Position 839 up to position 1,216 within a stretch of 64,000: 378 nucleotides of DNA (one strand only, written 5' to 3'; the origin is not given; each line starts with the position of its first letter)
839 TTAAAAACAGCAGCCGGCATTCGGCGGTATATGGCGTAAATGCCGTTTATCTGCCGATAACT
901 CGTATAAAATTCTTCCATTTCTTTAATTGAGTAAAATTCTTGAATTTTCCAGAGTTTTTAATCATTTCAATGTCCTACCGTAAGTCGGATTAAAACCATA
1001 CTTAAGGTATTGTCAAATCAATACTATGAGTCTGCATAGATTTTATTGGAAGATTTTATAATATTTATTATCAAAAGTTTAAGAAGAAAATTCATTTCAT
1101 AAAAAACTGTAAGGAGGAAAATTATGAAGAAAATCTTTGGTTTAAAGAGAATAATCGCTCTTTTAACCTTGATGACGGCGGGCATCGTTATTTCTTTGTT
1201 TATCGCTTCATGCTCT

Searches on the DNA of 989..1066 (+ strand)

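Call 77: build_rna_model(alignment_id=A4, structure=none)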
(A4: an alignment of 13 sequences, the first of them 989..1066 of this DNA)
Model R1 built from alignment A4 (13 sequences, 84 columns); structure: none (sequence only).
model positions 79; base pairs 0; branch points 0; effective number of sequences 8.05; information 0.717 bits per position. No base pairs: searches with it score sequence only.

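Call 78: search_with_rna_model(model_id=R1, source=window, filters=off, max_evalue=10)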
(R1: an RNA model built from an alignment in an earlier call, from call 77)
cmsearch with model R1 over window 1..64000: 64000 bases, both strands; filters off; matches with E-value up to 10: 53.
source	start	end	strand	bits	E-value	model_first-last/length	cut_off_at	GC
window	24437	24513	+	64.8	4.3e-19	2-78/79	-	0.31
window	12301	12376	+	58.4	4.1e-17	3-78/79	-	0.25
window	990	1065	+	54.3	8.1e-16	2-78/79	-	0.24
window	39993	40068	+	51.7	5.1e-15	2-78/79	-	0.25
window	43232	43293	+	35.6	5.3e-10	17-78/79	-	0.37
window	43195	43229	+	16.9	0.00036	3-37/79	-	0.31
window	63957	63996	+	14.8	0.0017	6-45/79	-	0.32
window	12276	12343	-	10.5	0.036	10-77/79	-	0.26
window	24417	24480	-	9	0.11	10-71/79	-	0.3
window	994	1031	-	7.9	0.24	12-49/79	-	0.29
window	37561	37596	+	6.8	0.51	15-50/79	-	0.17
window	62437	62468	-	6.5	0.63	46-77/79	-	0.16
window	20800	20831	+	6.3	0.76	46-78/79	-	0.22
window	29730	29755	-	5.8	1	50-75/79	-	0.27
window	60880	60900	-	5.8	1.1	57-77/79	-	0.14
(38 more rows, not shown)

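Call 79: search_with_rna_model(model_id=R1, sources=[L115, L116, L117, L118, L119, L120, L121, L122, L123, L124, L125, L126, L127, L128, L129, L130, L131, L132, L133, L134, L135, L136, L137, L138, L139, L140, L141, L142, L143, L144, L145, L146, L147, L148, L149], max_evalue=1)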
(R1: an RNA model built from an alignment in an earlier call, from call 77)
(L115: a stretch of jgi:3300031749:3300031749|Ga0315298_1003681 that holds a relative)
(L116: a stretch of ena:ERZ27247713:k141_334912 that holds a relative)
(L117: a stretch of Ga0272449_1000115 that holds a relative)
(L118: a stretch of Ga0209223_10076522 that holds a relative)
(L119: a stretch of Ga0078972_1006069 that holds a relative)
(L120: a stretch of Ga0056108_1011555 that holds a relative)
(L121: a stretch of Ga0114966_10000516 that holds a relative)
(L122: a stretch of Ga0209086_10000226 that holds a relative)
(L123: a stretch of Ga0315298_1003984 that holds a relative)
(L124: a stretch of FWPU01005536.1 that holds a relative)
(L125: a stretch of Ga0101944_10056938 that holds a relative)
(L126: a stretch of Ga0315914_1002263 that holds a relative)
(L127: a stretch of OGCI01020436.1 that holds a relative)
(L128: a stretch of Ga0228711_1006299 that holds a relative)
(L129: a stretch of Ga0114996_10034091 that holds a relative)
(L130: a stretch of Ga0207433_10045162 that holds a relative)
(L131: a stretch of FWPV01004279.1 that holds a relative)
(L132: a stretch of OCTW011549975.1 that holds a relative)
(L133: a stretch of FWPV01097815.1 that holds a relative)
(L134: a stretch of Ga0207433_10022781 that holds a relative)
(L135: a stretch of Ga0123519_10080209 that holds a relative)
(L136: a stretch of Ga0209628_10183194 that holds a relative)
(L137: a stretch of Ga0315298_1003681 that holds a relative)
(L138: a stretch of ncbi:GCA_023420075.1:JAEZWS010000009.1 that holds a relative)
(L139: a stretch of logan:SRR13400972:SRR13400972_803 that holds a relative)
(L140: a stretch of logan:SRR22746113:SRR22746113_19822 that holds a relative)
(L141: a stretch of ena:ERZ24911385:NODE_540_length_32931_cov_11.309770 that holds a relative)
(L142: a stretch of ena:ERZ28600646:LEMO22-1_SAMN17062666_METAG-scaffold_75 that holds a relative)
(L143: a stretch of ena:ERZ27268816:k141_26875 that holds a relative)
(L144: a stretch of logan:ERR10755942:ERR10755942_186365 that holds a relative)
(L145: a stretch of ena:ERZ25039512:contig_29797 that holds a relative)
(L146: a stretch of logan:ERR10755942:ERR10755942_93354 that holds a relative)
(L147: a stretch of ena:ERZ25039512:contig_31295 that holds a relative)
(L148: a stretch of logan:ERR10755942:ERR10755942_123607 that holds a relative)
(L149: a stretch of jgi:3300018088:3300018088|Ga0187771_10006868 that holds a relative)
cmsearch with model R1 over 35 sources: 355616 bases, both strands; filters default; matches with E-value up to 1: 35.
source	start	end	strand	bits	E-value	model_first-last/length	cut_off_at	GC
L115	12457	12533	+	54.8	2.9e-15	2-78/79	-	0.25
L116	2727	2803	+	54.8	2.9e-15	2-78/79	-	0.25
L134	2805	2881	+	54.8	2.9e-15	2-78/79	-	0.25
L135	2691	2767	+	54.8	2.9e-15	2-78/79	-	0.25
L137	7767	7843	+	54.8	2.9e-15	2-78/79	-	0.25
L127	1538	1614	-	49.9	1e-13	2-78/79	-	0.16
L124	2333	2408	-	49.1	1.8e-13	2-78/79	-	0.17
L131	2823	2898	-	48.1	3.7e-13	2-78/79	-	0.18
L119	4480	4556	-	46.6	1.1e-12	2-78/79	-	0.26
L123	525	601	-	46.6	1.1e-12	2-78/79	-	0.26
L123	6007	6083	+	45.2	3e-12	2-78/79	-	0.25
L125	146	221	+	44.5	4.8e-12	2-78/79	-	0.17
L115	6383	6446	+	41.4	4.8e-11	16-78/79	-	0.33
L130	2967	3030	-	41.4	4.8e-11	16-78/79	-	0.33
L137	1693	1756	+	41.4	4.8e-11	16-78/79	-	0.33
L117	1067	1142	-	40.6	8e-11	3-78/79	-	0.16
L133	2049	2112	-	38.8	3e-10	16-78/79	-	0.3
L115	6346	6382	+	28.9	3.7e-07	2-38/79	-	0.22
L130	3031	3067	-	28.9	3.7e-07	2-38/79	-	0.22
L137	1656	1692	+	28.9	3.7e-07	2-38/79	-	0.22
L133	2114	2144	-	22.7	3.1e-05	7-37/79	-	0.39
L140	9661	9709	+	15.5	0.0057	30-78/79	-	0.24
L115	12449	12501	-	13.7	0.021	9-61/79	-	0.25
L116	2719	2771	-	13.7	0.021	9-61/79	-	0.25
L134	2797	2849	-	13.7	0.021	9-61/79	-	0.25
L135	2683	2735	-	13.7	0.021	9-61/79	-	0.25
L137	7759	7811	-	13.7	0.021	9-61/79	-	0.25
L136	330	364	+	13.3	0.027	4-38/79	-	0.23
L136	238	271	+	13.3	0.027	4-37/79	-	0.24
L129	1988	2063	-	12.8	0.04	3-78/79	-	0.22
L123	5995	6050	-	11.6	0.096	10-66/79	-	0.23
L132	2023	2096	-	11.3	0.11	2-76/79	-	0.22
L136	283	317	+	10.5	0.2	3-37/79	-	0.26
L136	8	41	+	9.2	0.54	4-37/79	-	0.29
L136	514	586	+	8.6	0.79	4-75/79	-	0.33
